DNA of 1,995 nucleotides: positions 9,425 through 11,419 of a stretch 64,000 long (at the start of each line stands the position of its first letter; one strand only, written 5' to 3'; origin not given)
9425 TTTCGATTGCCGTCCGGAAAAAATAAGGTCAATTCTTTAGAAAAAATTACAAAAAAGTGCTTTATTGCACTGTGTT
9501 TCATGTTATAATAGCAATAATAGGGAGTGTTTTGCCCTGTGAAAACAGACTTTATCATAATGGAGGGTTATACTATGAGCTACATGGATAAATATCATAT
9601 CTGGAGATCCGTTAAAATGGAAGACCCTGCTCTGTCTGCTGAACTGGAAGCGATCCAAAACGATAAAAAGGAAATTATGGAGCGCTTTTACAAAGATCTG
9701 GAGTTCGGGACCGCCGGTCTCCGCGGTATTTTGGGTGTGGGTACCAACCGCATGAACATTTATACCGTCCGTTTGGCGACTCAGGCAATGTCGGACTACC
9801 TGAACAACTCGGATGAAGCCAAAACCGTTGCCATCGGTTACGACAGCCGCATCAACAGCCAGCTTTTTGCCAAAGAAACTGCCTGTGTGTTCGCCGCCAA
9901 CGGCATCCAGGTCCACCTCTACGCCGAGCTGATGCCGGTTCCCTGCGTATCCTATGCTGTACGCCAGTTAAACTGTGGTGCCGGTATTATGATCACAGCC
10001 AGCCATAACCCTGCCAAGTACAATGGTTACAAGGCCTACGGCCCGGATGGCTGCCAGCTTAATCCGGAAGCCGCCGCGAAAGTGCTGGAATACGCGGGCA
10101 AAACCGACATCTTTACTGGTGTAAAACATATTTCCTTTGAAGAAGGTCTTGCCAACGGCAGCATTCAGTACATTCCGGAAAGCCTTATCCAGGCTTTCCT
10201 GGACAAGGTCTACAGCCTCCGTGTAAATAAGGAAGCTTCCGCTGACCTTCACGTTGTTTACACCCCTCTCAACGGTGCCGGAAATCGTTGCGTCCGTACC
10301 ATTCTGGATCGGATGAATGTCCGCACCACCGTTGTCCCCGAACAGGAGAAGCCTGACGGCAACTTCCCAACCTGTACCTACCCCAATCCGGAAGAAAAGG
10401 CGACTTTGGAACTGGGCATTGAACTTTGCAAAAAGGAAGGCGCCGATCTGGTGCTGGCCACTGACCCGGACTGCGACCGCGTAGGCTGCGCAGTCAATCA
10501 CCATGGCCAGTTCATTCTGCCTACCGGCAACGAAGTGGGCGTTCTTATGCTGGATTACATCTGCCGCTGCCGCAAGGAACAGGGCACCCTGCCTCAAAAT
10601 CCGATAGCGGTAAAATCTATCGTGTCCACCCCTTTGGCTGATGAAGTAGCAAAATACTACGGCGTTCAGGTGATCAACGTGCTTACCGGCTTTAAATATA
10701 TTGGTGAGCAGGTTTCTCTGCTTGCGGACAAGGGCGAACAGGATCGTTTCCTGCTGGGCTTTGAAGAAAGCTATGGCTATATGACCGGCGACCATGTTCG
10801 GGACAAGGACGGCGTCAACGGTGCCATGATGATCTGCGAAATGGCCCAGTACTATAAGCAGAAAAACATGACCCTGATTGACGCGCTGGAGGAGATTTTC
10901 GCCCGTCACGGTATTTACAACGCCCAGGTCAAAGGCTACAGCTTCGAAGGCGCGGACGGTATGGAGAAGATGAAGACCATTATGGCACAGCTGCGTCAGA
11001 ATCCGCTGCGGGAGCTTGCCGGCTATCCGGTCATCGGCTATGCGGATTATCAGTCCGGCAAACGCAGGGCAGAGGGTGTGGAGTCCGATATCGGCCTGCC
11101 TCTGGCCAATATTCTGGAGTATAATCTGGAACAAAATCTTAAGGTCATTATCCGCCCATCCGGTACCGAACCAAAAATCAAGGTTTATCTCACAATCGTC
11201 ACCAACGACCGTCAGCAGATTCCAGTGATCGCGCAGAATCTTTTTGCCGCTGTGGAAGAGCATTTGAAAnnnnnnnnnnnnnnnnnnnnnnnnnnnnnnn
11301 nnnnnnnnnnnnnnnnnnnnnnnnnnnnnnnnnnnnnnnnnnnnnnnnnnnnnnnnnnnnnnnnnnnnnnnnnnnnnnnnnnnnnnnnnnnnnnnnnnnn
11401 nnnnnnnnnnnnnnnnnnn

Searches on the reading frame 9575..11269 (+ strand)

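Call 42: search_protein_families(library=pfam, proteins=[window:9575-11269:+])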
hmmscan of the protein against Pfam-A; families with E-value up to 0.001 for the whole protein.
window:9575-11269:+ (565 aa): 4 families
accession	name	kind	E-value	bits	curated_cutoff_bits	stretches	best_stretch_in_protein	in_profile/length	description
PF02878.22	PGM_PMM_I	-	2.9e-42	144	22.5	1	43-174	3-131/138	Phosphoglucomutase/phosphomannomutase, alpha/beta/alpha domain I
PF02879.22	PGM_PMM_II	-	2.2e-26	92.8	29.3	1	212-309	7-101/103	Phosphoglucomutase/phosphomannomutase, alpha/beta/alpha domain II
PF02880.22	PGM_PMM_III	-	1.5e-18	67.5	20.7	1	318-440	2-110/115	Phosphoglucomutase/phosphomannomutase, alpha/beta/alpha domain III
PF00408.26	PGM_PMM_IV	-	5.1e-05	23.7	23.1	1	523-539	34-50/68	Phosphoglucomutase/phosphomannomutase, C-terminal domain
